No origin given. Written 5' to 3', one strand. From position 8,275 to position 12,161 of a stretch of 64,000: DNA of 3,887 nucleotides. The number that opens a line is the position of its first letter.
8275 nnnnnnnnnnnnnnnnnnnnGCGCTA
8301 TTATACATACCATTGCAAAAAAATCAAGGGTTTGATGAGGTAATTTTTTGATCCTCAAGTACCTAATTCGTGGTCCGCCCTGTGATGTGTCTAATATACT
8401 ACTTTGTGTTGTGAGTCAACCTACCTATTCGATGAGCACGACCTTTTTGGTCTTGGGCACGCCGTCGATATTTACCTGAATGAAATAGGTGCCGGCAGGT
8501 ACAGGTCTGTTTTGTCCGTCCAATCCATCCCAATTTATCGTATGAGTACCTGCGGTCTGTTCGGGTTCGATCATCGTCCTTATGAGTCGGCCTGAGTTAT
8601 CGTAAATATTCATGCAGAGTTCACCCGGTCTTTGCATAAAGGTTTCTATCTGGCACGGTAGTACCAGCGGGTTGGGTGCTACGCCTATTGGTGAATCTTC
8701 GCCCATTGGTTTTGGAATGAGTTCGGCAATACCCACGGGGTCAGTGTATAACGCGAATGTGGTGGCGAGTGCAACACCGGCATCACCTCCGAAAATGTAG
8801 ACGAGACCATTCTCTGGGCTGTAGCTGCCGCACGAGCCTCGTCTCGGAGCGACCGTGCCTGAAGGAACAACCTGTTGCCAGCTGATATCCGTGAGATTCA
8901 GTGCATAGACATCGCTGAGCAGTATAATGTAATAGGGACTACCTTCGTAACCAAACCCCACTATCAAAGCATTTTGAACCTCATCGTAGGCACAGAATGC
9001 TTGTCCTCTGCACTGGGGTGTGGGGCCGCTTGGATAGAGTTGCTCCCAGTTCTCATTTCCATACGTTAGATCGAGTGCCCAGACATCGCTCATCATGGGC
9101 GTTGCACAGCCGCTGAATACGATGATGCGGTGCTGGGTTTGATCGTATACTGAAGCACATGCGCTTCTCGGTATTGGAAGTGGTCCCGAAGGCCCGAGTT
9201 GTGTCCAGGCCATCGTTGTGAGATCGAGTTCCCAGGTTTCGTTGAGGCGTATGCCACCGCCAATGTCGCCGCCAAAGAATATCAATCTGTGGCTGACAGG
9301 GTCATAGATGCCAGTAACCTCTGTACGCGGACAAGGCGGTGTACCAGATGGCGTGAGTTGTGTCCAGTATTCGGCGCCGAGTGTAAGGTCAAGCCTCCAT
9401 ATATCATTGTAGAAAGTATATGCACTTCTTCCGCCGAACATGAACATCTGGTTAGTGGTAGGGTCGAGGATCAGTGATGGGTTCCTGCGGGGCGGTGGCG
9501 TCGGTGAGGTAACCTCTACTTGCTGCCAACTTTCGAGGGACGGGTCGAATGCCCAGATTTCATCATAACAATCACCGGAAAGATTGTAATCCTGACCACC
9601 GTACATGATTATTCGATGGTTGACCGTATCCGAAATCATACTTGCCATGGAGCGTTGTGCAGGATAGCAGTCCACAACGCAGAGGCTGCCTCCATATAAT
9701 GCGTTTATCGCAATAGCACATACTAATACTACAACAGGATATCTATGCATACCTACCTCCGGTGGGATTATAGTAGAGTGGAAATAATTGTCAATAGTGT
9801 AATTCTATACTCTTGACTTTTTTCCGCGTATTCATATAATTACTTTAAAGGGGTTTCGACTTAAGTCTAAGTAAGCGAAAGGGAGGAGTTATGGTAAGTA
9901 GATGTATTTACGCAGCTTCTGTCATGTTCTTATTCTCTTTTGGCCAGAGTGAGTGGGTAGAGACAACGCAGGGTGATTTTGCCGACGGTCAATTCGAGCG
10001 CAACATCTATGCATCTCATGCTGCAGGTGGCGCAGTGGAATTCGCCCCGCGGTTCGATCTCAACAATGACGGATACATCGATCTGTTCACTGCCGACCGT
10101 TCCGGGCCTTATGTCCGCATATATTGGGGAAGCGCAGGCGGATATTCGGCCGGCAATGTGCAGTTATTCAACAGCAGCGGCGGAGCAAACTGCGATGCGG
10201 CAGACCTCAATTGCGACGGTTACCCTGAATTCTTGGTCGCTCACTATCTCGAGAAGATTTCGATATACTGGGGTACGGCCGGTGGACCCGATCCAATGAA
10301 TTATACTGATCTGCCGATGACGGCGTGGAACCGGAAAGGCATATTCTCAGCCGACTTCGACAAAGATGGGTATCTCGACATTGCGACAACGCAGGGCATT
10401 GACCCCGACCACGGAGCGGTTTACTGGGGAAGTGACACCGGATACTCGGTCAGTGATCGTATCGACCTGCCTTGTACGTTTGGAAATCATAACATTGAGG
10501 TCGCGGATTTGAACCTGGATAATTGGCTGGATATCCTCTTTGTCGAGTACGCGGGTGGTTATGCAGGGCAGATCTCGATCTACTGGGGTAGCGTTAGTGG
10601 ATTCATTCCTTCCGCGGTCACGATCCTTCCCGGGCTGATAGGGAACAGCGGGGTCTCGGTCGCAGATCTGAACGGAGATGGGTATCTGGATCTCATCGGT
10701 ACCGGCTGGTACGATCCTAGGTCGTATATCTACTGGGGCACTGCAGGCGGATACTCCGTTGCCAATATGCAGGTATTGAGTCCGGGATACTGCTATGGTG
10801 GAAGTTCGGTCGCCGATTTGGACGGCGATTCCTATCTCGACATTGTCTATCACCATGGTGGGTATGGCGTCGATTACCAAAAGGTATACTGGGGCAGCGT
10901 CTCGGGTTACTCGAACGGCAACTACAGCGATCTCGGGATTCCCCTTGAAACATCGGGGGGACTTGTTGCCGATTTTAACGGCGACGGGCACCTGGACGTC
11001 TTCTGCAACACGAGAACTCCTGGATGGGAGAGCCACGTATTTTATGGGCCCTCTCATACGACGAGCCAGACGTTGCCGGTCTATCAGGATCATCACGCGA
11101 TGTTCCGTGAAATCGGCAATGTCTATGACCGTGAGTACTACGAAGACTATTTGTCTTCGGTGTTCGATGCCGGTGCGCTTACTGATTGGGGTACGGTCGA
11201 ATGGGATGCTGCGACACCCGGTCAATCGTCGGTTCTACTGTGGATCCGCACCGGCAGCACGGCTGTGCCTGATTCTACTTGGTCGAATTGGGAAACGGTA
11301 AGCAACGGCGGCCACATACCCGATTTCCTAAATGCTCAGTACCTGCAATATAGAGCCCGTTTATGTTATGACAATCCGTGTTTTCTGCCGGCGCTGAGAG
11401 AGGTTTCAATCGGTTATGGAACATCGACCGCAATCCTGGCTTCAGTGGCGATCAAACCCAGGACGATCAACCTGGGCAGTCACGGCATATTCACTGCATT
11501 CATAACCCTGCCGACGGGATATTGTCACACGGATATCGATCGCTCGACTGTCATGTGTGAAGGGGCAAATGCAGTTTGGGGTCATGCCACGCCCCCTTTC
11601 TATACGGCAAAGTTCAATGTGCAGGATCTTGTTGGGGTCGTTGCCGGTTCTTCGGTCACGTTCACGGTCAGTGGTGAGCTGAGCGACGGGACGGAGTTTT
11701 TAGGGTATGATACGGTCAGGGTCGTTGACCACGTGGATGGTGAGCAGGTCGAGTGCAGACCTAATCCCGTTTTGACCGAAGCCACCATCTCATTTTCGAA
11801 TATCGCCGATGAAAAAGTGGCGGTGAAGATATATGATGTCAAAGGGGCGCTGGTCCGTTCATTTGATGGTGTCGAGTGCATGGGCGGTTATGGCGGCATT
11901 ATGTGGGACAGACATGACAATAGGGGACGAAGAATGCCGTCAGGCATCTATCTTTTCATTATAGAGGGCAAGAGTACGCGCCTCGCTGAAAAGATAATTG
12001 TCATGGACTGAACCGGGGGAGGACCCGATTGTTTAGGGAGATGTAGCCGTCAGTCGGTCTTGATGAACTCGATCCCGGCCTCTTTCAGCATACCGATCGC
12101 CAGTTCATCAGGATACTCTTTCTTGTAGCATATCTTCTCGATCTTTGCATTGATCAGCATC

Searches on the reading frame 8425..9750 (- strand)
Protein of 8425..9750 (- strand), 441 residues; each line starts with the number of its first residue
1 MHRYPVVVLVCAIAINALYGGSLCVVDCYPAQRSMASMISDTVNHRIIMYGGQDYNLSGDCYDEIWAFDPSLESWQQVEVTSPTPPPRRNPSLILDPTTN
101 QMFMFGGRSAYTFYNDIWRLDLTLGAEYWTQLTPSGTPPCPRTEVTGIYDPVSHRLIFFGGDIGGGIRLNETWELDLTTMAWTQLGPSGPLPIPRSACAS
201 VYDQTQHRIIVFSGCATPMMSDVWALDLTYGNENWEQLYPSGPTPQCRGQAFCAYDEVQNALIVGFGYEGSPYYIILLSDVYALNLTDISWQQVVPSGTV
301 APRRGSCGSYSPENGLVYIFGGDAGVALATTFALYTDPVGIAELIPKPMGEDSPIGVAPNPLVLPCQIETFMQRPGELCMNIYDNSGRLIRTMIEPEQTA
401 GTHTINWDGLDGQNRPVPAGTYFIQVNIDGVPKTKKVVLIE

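Call 4: search_protein_families(library=pfam, proteins=[window:8425-9750:-])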
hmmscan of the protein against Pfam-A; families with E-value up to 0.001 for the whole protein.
window:8425-9750:- (441 aa): 10 families
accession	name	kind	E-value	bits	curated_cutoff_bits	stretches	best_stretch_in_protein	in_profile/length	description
PF24681.1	Kelch_KLHDC2_KLHL20_DRC7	-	3.9e-60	203.3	50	2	29-201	47-210/221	KLHDC2/KLHL20/DRC7 Kelch-repeats domain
PF24981.1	Beta-prop_ATRN-LZTR1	-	1.4e-44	153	50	3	74-216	26-169/289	Attractin/LZTR1 beta-propeller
PF13418.12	Kelch_4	-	1.1e-25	89.7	21.6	2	141-190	1-46/49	Galactose oxidase, central domain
PF13415.12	Kelch_3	-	3e-25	88.2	22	3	155-203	3-48/48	Galactose oxidase, central domain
PF13854.13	Kelch_HCF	-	1.2e-20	74.5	113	2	113-197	154-242/345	Host cell factor, Kelch-repeats domain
PF13860.13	FlgD_ig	-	5.5e-11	42.7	27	1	377-427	24-74/79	FlgD Ig-like domain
PF13964.12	Kelch_6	-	9.1e-10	38.6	25.3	0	40-84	7-46/50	Kelch motif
PF01344.31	Kelch_1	-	5e-08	32.8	20.1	0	42-78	9-42/46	Kelch motif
PF24996.1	NANM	-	2.4e-05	23.8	45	0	203-323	14-125/350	N-acetylneuraminate epimerase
PF07646.21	Kelch_2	-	3.1e-05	24.2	21.3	0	151-187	9-46/48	Kelch motif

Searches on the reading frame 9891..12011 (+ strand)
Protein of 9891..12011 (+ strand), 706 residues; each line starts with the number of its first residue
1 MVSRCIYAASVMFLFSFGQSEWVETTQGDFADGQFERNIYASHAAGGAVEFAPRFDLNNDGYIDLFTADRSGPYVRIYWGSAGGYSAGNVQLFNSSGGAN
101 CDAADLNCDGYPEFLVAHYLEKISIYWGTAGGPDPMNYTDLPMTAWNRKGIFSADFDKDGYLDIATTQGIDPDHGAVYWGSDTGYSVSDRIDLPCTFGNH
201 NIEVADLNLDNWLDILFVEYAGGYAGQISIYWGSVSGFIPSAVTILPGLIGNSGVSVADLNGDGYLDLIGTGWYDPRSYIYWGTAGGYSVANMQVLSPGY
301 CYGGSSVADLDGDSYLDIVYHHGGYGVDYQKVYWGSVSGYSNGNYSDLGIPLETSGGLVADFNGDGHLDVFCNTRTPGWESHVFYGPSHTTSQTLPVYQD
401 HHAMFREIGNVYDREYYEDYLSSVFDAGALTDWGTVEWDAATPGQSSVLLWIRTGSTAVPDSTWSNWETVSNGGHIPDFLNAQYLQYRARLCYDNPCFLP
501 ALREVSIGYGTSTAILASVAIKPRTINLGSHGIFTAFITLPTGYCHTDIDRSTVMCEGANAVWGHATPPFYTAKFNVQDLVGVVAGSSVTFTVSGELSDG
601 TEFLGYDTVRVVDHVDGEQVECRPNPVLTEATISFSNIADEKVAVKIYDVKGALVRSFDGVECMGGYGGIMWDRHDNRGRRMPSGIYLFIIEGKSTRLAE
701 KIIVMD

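Call 4: search_protein_families(library=pfam, proteins=[window:9891-12011:+])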
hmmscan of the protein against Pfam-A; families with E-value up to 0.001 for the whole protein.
window:9891-12011:+ (706 aa): 5 families
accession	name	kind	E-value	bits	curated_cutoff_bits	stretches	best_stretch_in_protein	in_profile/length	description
PF13517.12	FG-GAP_3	-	1.8e-33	115.4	26.9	4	206-269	1-60/61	FG-GAP-like repeat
PF01839.29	FG-GAP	-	1.6e-14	53.8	22.1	0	253-269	3-19/37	FG-GAP repeat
PF13860.13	FlgD_ig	-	9.7e-06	25.9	27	1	641-694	23-76/79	FlgD Ig-like domain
PF18962.6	Por_Secre_tail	-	1.5e-05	25.7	27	1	624-704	3-75/75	Secretion system C-terminal sorting domain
PF12256.14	TcdB_toxin_midN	-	0.00011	22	24.8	0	238-284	12-59/181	Insecticide toxin TcdB middle/N-terminal region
